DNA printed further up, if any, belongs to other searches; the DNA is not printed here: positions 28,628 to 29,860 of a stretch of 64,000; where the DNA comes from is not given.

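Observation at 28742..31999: NDT/Rcl-like, cobalamin radical SAM and kinase-like operon divergent from tdk-tmk: candidate deoxynucleoside modification or nucleoside-analogue pathway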

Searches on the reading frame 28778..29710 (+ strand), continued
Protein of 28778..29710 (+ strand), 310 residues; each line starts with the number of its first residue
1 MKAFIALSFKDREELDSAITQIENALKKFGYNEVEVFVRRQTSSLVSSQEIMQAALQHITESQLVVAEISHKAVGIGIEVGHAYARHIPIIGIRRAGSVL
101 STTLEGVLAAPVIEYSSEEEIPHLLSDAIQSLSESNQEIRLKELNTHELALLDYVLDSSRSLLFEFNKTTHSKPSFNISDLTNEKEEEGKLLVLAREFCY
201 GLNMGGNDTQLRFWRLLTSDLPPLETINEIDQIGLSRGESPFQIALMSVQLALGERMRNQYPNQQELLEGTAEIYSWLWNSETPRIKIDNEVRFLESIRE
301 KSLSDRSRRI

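Call 69: predict_structure(alignment_id=A4)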
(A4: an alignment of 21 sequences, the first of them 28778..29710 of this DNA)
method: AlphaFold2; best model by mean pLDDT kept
length: 310 residues; sequences in the alignment: 21
mean_pLDDT: 81.9   pTM: 0.55
mean pLDDT of the five models: 81.9, 78.6, 73.6, 68.7, 67.4
residues with pLDDT >= 90: 107; 70-90: 154; 50-70: 25; < 50: 24
segments of 3 or more residues with pLDDT < 50: 140-143, 174-181, 230-238
pLDDT, mean of each block of 10 residues (from residue 1): 95 96 96 91 82 91 95 86 88 96 91 97 95 68 64 88 86 49 72 91 81 73 52 49 81 84 82 88 79 80 73
secondary structure, 60 per line:
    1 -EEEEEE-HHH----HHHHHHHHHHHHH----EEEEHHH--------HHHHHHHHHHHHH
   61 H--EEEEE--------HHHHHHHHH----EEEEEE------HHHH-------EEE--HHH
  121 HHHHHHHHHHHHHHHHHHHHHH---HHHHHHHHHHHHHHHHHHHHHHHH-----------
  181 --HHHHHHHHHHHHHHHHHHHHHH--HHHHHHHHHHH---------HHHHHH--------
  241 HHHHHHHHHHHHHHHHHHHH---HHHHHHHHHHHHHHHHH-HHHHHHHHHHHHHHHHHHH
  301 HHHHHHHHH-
elements in order: E2-7 H16-28 E33-36 H48-61 E64-68 H77-85 E90-95 H102-105 E113-115 H118-142 H146-169 H183-204 H207-217 H227-232 H241-260 H264-280 H282-309
